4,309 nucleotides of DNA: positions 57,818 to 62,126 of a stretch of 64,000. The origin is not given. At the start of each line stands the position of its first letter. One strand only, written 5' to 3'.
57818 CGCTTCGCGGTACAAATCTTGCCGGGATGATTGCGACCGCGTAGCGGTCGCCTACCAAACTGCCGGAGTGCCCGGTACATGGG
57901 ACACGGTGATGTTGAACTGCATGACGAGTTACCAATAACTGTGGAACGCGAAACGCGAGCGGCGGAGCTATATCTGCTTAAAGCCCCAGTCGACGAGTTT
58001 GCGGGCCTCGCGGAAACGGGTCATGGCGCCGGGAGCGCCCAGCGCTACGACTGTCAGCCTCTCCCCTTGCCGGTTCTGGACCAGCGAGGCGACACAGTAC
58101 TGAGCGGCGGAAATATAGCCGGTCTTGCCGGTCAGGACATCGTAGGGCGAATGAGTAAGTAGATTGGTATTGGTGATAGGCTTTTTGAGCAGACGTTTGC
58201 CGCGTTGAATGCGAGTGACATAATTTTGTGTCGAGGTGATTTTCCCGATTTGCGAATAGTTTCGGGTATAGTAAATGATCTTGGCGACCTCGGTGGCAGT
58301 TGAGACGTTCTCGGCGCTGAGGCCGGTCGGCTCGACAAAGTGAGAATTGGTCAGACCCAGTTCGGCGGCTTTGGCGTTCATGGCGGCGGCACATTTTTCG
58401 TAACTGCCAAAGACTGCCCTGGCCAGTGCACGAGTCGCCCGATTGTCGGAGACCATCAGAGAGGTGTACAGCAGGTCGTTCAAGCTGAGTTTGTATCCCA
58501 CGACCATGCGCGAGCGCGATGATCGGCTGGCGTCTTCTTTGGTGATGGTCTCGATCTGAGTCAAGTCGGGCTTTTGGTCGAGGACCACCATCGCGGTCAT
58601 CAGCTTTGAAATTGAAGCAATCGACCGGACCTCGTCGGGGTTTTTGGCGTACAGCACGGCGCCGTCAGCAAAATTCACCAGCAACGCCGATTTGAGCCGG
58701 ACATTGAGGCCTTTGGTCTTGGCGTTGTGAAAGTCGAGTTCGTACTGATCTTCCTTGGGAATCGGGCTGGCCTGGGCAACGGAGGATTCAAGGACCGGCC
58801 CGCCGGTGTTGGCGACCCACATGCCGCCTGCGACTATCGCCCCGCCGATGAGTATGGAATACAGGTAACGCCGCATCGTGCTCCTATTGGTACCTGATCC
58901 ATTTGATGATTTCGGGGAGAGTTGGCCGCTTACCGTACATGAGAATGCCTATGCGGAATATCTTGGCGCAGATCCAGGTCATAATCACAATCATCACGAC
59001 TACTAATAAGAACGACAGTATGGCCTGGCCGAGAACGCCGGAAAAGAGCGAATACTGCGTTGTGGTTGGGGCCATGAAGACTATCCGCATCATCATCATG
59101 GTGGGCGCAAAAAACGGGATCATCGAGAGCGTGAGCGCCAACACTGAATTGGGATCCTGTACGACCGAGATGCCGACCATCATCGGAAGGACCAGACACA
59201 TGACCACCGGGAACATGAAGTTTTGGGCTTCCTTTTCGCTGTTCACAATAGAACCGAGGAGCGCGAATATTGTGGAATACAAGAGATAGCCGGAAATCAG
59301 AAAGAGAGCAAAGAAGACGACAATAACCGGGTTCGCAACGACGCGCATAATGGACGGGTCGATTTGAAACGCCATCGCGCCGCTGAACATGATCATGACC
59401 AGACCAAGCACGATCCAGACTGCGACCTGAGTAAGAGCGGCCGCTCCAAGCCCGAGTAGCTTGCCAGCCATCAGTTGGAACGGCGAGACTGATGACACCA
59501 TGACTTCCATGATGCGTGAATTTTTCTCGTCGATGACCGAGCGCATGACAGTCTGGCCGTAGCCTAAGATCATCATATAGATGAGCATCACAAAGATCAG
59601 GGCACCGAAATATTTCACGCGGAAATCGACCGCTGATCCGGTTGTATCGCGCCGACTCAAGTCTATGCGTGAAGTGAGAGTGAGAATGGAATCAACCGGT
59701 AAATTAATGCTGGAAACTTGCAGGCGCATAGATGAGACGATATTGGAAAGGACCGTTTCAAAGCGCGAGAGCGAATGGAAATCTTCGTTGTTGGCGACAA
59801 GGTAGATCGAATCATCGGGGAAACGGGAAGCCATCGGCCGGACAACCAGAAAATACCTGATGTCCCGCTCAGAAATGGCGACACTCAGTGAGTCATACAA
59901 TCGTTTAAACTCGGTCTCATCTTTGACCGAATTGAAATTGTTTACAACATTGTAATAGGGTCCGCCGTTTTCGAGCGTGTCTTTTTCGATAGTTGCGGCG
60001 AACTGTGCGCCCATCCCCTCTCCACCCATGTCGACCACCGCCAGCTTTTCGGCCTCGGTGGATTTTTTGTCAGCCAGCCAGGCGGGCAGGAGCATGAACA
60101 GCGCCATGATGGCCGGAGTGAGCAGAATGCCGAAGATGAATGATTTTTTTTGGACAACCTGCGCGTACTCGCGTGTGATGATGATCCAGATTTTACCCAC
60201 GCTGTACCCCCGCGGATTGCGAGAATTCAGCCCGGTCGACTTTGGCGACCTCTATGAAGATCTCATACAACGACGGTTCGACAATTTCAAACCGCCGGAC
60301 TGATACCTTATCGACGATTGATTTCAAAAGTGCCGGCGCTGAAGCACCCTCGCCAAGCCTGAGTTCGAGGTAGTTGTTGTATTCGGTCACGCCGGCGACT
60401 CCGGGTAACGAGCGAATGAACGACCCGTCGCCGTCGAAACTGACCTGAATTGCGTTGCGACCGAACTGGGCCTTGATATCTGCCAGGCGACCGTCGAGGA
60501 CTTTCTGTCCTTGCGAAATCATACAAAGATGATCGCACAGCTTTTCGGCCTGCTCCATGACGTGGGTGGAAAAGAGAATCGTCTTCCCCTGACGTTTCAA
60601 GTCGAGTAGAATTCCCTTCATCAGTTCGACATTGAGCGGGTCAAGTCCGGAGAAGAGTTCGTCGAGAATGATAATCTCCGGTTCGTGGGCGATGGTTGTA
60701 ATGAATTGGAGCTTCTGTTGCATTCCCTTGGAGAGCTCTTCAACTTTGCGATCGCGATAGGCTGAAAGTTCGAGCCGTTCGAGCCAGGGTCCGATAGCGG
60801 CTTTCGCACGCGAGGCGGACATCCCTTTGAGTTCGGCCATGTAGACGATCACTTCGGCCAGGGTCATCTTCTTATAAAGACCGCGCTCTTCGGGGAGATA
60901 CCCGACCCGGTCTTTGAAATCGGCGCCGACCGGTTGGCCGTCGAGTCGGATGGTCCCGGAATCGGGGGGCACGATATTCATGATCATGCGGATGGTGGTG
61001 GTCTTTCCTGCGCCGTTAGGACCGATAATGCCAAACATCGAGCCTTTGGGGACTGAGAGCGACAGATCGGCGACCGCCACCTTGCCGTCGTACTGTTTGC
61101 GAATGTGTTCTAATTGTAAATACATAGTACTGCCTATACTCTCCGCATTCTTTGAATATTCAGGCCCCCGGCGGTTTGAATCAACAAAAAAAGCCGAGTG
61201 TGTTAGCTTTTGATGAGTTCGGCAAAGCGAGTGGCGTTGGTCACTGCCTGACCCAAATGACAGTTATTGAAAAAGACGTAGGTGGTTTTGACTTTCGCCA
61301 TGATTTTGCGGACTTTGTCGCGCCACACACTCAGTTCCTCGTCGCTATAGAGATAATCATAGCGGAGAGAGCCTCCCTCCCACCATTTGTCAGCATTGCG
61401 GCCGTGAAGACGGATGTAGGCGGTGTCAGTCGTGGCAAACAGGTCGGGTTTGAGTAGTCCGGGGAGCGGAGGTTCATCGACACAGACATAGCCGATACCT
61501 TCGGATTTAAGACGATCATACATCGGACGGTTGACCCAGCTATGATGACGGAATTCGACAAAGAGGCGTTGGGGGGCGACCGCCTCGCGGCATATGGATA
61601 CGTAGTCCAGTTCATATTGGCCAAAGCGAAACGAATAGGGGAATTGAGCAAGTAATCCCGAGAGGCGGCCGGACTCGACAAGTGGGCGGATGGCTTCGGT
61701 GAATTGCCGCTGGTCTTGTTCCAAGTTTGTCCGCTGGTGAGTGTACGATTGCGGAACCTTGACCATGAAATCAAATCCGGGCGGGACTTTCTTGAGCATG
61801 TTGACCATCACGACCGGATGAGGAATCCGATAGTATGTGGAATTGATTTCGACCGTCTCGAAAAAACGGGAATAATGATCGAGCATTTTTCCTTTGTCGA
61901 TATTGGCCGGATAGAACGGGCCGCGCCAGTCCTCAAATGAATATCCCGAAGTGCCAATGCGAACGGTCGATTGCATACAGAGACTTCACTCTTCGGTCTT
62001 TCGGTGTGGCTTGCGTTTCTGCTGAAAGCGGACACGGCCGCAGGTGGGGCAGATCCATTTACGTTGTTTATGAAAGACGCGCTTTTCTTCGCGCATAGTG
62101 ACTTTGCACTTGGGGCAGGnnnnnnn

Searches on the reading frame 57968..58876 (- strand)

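Call 93: search_protein_families(library=pfam, proteins=[window:57968-58876:-], max_evalue=0.00001)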
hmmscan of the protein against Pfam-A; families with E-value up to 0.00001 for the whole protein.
window:57968-58876:- (302 aa): 2 families
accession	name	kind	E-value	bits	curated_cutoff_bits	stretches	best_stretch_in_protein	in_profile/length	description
PF00768.25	Peptidase_S11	-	9.3e-45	153.4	27.6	1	58-282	9-238/239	D-alanyl-D-alanine carboxypeptidase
PF13354.11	Beta-lactamase2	-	8.5e-12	45.3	22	1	67-225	5-175/214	Beta-lactamase enzyme family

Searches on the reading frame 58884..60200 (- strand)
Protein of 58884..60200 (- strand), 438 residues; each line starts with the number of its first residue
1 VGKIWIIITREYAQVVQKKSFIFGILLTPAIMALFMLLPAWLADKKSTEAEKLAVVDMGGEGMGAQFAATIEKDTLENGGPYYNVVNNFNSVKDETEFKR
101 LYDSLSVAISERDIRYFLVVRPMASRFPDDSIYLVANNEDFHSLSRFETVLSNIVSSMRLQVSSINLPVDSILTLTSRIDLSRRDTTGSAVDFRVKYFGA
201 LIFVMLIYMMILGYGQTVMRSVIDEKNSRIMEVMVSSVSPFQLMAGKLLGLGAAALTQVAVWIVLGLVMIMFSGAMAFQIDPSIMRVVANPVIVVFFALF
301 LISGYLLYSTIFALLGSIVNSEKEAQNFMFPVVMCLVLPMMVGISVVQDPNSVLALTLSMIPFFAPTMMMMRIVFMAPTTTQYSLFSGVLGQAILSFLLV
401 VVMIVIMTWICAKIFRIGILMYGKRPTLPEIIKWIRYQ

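Call 93: search_protein_families(library=pfam, proteins=[window:58884-60200:-], max_evalue=0.00001)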
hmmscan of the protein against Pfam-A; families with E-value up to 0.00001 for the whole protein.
window:58884-60200:- (438 aa): 1 family
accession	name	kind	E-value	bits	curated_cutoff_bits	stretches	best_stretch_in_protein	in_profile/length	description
PF12698.13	ABC2_membrane_3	-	2.1e-46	159.1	31.6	1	19-410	1-344/347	ABC-2 family transporter protein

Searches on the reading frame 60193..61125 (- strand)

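Call 93: search_protein_families(library=pfam, proteins=[window:60193-61125:-], max_evalue=0.00001)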
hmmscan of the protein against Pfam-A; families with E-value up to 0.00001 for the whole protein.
window:60193-61125:- (310 aa): 3 families
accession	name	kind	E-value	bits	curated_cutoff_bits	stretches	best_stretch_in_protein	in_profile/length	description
PF00005.33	ABC_tran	-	1.1e-28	100.9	25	1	19-157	2-135/137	ABC transporter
PF13732.12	DrrA1-3_C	-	6.6e-20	72.1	27.4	1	212-293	1-80/81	ATP-binding protein DrrA1-3-like, C-terminal domain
PF13304.12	AAA_21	-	9.3e-14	52.6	27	1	120-188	227-298/304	AAA domain, putative AbiEii toxin, Type IV TA system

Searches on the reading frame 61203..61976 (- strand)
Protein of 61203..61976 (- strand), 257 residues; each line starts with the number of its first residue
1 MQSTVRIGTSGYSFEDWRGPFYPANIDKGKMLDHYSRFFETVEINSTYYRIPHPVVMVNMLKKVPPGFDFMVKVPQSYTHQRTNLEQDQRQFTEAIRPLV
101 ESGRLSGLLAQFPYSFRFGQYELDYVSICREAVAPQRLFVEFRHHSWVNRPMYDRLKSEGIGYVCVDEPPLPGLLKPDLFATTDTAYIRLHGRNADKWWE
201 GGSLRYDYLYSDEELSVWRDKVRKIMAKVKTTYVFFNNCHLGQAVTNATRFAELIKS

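Call 93: search_protein_families(library=pfam, proteins=[window:61203-61976:-], max_evalue=0.00001)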
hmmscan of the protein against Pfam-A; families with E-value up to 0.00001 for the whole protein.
window:61203-61976:- (257 aa): 1 family
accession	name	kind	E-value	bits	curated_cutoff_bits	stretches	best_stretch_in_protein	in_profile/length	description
PF01904.24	DUF72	-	2.5e-62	211.2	25.3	1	22-254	1-217/217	Protein of unknown function DUF72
